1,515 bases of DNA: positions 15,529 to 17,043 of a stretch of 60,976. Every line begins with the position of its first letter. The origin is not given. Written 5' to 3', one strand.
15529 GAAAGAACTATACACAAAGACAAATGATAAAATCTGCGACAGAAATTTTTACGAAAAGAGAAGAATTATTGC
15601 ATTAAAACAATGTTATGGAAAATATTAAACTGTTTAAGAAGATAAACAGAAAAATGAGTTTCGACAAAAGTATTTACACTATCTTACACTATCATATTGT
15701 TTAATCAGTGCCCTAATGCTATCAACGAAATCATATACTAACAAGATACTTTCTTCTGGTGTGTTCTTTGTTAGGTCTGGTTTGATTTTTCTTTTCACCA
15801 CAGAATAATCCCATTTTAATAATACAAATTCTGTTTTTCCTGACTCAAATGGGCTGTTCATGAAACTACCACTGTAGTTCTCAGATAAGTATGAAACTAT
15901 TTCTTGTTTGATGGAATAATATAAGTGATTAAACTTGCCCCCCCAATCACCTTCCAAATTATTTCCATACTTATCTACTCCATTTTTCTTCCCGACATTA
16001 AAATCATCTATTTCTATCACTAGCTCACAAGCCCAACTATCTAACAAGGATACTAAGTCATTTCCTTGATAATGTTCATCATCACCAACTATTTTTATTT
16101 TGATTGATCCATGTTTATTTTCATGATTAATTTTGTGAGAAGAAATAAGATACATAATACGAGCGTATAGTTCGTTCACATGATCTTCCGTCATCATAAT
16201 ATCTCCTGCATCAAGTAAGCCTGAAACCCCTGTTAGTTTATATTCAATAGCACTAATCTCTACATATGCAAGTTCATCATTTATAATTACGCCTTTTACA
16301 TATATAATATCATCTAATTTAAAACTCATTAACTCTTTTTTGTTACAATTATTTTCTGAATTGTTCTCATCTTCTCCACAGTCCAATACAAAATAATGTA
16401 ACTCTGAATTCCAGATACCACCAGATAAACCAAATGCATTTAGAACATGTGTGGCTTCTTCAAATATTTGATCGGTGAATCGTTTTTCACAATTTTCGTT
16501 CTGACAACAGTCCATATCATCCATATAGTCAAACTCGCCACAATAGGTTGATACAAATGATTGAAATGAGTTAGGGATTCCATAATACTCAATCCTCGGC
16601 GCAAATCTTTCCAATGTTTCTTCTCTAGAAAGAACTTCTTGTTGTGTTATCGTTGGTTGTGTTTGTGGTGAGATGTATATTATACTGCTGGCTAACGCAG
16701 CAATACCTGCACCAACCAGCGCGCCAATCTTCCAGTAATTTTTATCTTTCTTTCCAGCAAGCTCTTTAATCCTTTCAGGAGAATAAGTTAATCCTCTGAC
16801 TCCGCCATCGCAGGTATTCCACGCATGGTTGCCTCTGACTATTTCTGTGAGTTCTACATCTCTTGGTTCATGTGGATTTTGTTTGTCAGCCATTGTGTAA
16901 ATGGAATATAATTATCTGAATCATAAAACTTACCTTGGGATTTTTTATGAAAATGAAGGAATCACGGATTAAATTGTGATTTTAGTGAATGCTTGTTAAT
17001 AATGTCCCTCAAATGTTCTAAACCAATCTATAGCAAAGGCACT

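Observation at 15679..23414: Array of four divergent paralogs sharing a conserved N-terminal handle (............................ + TM), headed by an unknown 446-aa gene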

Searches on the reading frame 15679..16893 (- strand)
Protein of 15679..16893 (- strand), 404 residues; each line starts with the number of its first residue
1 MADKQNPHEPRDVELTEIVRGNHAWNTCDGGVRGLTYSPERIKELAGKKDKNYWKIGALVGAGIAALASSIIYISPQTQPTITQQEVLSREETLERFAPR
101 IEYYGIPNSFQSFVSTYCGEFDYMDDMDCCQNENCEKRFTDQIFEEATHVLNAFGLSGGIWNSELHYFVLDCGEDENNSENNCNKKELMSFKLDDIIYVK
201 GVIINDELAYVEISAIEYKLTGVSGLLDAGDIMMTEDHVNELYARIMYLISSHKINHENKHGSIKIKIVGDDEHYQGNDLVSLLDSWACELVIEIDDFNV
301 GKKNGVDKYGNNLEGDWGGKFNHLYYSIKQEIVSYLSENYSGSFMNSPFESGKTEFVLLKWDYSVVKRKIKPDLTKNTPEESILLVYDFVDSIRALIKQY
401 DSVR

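Call 4: search_protein_families(library=pfam, proteins=[window:15679-16893:-], max_evalue=0.1)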
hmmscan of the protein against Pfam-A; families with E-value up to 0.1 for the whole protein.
window:15679-16893:- (404 aa): 0 families

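Call 10: find_homologous_proteins(query=A1, max_evalue=0.001)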
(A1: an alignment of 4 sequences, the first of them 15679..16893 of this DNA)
Query A1 (4 sequences) (404 aa, profile of the alignment): 8 proteins with E <= 0.001 among 8000 candidates.
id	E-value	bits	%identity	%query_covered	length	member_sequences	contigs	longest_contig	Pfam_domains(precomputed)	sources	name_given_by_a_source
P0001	7.0e-193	660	68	15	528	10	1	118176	-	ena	-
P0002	1.1e-178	614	54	16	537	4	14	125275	-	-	-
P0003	4.4e-142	493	100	100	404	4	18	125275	-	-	-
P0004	4.0e-128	447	33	54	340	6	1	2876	-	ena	-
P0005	3.8e-122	427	75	14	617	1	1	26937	-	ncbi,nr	ncbi:hypothetical protein HY636_04870 [Candidatus Woesearchaeota archaeon]|nr:hypothetical protein [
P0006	3.0e-70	256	48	99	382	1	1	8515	-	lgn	-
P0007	5.6e-67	245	43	95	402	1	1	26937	-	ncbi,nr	ncbi:hypothetical protein HY636_04865 [Candidatus Woesearchaeota archaeon]|nr:hypothetical protein [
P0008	2.2e-65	240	48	99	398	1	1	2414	-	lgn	-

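Call 13: find_encoding_contigs(protein=P0005, flank=10000, max_places=4)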
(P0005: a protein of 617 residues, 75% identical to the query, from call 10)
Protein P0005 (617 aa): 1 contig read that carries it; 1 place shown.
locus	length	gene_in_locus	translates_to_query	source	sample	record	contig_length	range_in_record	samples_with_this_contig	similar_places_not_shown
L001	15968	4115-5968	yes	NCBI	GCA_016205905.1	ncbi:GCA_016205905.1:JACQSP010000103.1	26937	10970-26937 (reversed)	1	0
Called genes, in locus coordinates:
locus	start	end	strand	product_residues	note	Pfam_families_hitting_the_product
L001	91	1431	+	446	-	-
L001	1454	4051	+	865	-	-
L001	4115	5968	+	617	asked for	-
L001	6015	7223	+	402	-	-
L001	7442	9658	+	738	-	-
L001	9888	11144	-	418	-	PF04055:Radical_SAM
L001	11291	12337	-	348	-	PF12802:MarR_2 (faint), PF13384:HTH_23 (faint), PF13404:HTH_AsnC-type, PF13412:HTH_24, PF01022:HTH_5 (faint), PF01047:MarR (faint), PF13404:HTH_AsnC-type, PF13412:HTH_24, +1 more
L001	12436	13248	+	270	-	-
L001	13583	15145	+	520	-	PF01546:Peptidase_M20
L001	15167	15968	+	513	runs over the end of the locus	PF04545:Sigma70_r4 (faint), PF04542:Sigma70_r2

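Call 14: find_encoding_contigs(protein=P0006, flank=10000, max_places=4)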
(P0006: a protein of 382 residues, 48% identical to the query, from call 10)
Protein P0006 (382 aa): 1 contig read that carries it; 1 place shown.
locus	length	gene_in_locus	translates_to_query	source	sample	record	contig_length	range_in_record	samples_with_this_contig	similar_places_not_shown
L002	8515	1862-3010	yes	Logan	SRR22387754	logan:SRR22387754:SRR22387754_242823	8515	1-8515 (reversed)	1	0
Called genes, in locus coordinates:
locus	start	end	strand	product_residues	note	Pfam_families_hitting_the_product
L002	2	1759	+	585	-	?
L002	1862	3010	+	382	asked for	-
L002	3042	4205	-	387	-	PF04055:Radical_SAM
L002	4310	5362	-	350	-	PF13404:HTH_AsnC-type, PF13412:HTH_24, PF01047:MarR (faint), PF01037:AsnC_trans_reg (faint), PF13404:HTH_AsnC-type, PF13412:HTH_24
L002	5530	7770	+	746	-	-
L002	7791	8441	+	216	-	-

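Call 35: predict_structure(alignment_id=A3)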
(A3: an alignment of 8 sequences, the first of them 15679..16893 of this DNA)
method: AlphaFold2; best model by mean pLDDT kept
length: 404 residues; sequences in the alignment: 8
mean_pLDDT: 61.7   pTM: 0.51
mean pLDDT of the five models: 61.7, 56.9, 51.2, 48.9, 46.6
residues with pLDDT >= 90: 0; 70-90: 173; 50-70: 104; < 50: 127
segments of 3 or more residues with pLDDT < 50: 1-41, 52-88, 90-92, 111-131, 172-184, 345-347
pLDDT, mean of each block of 10 residues (from residue 1): 35 32 30 38 50 45 38 37 40 56 62 45 41 59 75 77 73 45 56 81 77 81 66 70 83 65 81 61 74 78 53 60 82 81 53 74 81 78 83 73 51
secondary structure, 60 per line:
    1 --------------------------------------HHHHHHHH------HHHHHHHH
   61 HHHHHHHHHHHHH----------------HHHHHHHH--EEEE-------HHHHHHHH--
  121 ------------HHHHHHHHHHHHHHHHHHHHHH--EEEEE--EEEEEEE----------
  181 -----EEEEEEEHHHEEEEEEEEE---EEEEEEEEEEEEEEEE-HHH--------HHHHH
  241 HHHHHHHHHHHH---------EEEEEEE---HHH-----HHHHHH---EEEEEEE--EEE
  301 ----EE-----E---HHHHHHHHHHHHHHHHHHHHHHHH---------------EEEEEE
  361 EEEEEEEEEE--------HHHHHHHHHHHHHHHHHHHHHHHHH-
elements in order: H39-46 H53-73 H90-97 E100-103 H111-118 H133-154 E157-161 E164-170 E186-192 E196-204 E208-223 H236-252 E262-268 H280-285 E289-295 E298-300 H316-339 E355-370 H379-403
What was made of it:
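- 15679..16893 (-): Copy 1 (c1): 404 aa, separated from c2 by a 320-nt gap, probably with its own promoter (TATA-like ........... at about 15-25 nt before the ATG; sequence reading only). AF2 model: pLDDT 61.7, with the outer domain mostly at 70-83 (call 35).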

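Call 43: fold_search(model_id=the predicted structure, library=pdb)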
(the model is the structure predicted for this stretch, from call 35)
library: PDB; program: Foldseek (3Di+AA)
matches with E <= 10: 173; with E <= 0.001: 0
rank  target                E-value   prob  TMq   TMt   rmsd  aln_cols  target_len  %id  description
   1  9n9q_F                4.2e-02  0.10  0.09  0.04  20.8       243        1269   14  Cryo-EM structure of the RNA-guided transcription complex (released 2025-12-24)
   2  8gup_A                1.3e-01  0.25  0.16  0.34  18.6       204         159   12  Crystal structure of EsaG from Staphylococcus aureus (released 2022-11-09)
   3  9n9p_C                1.7e-01  0.04  0.08  0.04  20.6       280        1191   15  Cryo-EM structure of the Fta RNAP complex (released 2025-12-24)
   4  5okz_C                1.9e-01  0.06  0.07  0.09  20.8       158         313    8  Crystal Strucrure of the Mpp6 Exosome complex (released 2017-08-30)
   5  7ajt_ED               2.0e-01  0.07  0.07  0.09  19.9       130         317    6  Cryo-EM structure of the 90S-exosome super-complex (state Pre-A1-exosome) (released 2020-12-30)
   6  7aju_ED               2.0e-01  0.07  0.07  0.09  19.9       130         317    6  Cryo-EM structure of the 90S-exosome super-complex (state Post-A1-exosome) (released 2020-12-30)
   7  5okz_g                2.5e-01  0.07  0.07  0.09  19.4       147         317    7  Crystal Strucrure of the Mpp6 Exosome complex (released 2017-08-30)
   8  6lqs_R3               2.6e-01  0.06  0.07  0.08  19.9       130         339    6  Cryo-EM structure of 90S small subunit preribosomes in transition states (State D) (released 2020-09-16)
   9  9dou_A                5.2e-01  0.03  0.08  0.05  31.5       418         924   10  Taeniopygia guttata R2 retrotransposon (R2Tg) initiating target-primed reverse transcription (released 2025-05-21)
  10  4ifd_C                5.9e-01  0.06  0.10  0.11  21.9       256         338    5  Crystal structure of an 11-subunit eukaryotic exosome complex bound to RNA (released 2013-02-06)
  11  8guo_A                6.6e-01  0.15  0.17  0.36  18.5       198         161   13  Crystal structure of the nuclease domain of EsaD in complex with EsaG from Staphylococcus aureus (released 2022-11-09)
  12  5okz_M                8.3e-01  0.04  0.07  0.09  19.1       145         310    8  Crystal Strucrure of the Mpp6 Exosome complex (released 2017-08-30)
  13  4bkw                  9.3e-01  0.07  0.12  0.10  11.1       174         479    5  Crystal structure of the C-terminal region of human ZFYVE9 (released 2013-05-15)
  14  5okz_W                9.8e-01  0.03  0.07  0.09  19.4       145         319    7  Crystal Strucrure of the Mpp6 Exosome complex (released 2017-08-30)
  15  5nwt_C                1.2e+00  0.03  0.10  0.04  18.8       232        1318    9  Crystal Structure of Escherichia coli RNA polymerase - Sigma54 Holoenzyme complex (released 2017-09-13)
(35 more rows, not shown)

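Call 47: search_protein_families(library=ncbifam, proteins=[window:15679-16893:-], max_evalue=1)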
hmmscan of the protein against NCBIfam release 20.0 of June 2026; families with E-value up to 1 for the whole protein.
window:15679-16893:- (404 aa): 0 families

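Call 48: search_protein_families(library=padloc, proteins=[window:15679-16893:-], max_evalue=1)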
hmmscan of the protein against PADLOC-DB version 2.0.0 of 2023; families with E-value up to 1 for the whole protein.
window:15679-16893:- (404 aa): 0 families

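Call 79: find_related_loci(query=A6, collection=metagenome_contigs, flank=10000)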
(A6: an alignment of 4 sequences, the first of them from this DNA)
Query A6 (330 aa) in metagenome_contigs; peptide patterns used: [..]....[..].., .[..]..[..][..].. (x = any residue, [..] = any of these).
298 stretches matched a pattern, but none encodes a relative of the query by tblastn (E <= 1e-3).

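Call 80: find_encoding_contigs(protein=P0008, flank=10000, max_places=4)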
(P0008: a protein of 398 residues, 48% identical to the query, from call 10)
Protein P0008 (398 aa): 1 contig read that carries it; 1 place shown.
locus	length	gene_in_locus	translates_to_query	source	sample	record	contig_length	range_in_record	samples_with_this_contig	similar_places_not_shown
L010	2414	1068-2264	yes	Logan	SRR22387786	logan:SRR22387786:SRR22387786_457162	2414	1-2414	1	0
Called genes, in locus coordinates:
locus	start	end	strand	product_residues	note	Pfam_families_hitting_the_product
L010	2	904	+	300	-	?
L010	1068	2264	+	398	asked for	-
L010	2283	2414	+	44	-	?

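Call 81: find_encoding_contigs(protein=P0024, flank=4000, max_places=3)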
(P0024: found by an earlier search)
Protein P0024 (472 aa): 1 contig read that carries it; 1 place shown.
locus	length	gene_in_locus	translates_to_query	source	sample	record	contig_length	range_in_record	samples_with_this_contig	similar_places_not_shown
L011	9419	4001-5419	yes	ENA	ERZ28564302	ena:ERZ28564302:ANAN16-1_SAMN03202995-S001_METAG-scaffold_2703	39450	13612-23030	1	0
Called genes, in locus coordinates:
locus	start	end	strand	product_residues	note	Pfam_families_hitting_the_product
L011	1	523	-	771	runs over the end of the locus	-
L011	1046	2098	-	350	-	-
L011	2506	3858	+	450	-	-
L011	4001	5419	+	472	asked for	-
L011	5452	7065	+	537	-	-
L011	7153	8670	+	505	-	-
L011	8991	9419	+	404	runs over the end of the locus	-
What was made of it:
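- On Invertible-segment (shufflon or Vlp-like) phase variation: The one strain-variant scaffold examined (L011) has the same orientation (call 81).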

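Call 86: search_protein_families(library=pfam, alignment_id=A3, max_evalue=10)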
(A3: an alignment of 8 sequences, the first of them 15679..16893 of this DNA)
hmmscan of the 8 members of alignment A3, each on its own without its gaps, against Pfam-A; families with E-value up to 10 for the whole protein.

A. member 1, window:15679-16893:- (404 aa): 0 families

B. families by the number of members that match (of 8 scanned): 7 families
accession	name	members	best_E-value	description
PF04335.19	VirB8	1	0.089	VirB8 protein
PF03269.20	DUF268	1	0.11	Caenorhabditis protein of unknown function, DUF268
PF20364.3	DUF6659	1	0.11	Family of unknown function (DUF6659)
PF01303.22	Egg_lysin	1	0.15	Egg lysin (Sperm-lysin)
PF18645.6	DUF5631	1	0.18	Family of unknown function (DUF5631)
PF02392.22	Ycf4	1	0.19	Ycf4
PF07332.16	Phage_holin_3_6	1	0.25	Putative Actinobacterial Holin-X, holin superfamily III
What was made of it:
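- On Anti-sigma factor (zf-HC2 / RskA type): No Pfam hit at E up to 10 in 8 members (call 86).
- On Extended signal peptides (YSIRK, ESPR, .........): No Pfam or NCBIfam hit (calls 4, 47, 86).
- No zf-HC2, RskA or other anti-sigma model matches any of 8 members, even at E up to 10 (call 86). No toxin domain hit (calls 4, 47, 48, 86).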

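Call 87: search_protein_families(library=phrogs, proteins=[window:15679-16893:-], max_evalue=0.1)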
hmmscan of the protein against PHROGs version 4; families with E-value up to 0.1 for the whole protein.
window:15679-16893:- (404 aa): 0 families

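Call 89: search_solved_structures(query=A6, max_evalue=10)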
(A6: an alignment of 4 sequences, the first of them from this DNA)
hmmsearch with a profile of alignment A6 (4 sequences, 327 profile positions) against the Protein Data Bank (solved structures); distinct sequences matched with E-value up to 10: 1.
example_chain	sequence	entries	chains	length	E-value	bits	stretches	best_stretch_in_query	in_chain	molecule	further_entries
7sau_A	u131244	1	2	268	1.5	11.5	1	146-287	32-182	GldM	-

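Call 91: fold_search(model_id=the predicted structure, library=viral)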
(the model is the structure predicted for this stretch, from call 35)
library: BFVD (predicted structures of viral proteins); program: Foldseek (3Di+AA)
matches with E <= 10: 171; with E <= 0.001: 0
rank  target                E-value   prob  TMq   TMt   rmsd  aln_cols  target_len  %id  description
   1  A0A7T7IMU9            1.6e-01  0.10  0.12  0.13  21.3       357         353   12  (no name in the UniProt tables at hand)
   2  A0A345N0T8            1.7e-01  0.06  0.13  0.11  29.2       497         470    8  (no name in the UniProt tables at hand)
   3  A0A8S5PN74            2.3e-01  0.03  0.08  0.12  20.0       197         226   12  Uncharacterized protein [Myoviridae sp. ctwwN25]
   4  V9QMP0                2.5e-01  0.05  0.09  0.09  21.2       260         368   10  Uncharacterized protein [Ostreid herpesvirus 1]
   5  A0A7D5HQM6            3.1e-01  0.06  0.10  0.13  20.4       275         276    9  (no name in the UniProt tables at hand)
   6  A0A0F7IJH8            3.9e-01  0.03  0.07  0.12  19.6       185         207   12  Uncharacterized protein [Polaribacter phage P12002L]
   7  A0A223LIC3            4.6e-01  0.08  0.09  0.10  12.8       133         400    8  Uncharacterized protein [Erwinia phage vB_EamM_RisingSun]
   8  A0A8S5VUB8            4.6e-01  0.03  0.08  0.11  20.7       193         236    9  GAF domain-containing protein [Ackermannviridae sp.]
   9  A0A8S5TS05            5.2e-01  0.03  0.08  0.12  19.8       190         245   14  Uncharacterized protein [Siphoviridae sp. ctEw721]
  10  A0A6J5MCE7            7.7e-01  0.06  0.10  0.09  30.9       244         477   13  Major_cap_HK97, phage major capsid protein, HK97 family [uncultured Caudovirales phage]
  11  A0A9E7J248            7.7e-01  0.01  0.07  0.09  24.4       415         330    7  (no name in the UniProt tables at hand)
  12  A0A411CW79            9.7e-01  0.03  0.10  0.12  16.2       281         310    7  (no name in the UniProt tables at hand)
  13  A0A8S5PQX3            9.7e-01  0.02  0.10  0.04  29.0       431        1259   10  DNA-directed RNA polymerase [Myoviridae sp. ctwwN25]
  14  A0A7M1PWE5            1.0e+00  0.02  0.09  0.06  28.7       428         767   10  Nonstructural protein [Bat-associated densovirus 5]
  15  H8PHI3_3              1.1e+00  0.04  0.08  0.03  19.3       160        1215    8  Replicase polyprotein 1a [Fathead minnow nidovirus]
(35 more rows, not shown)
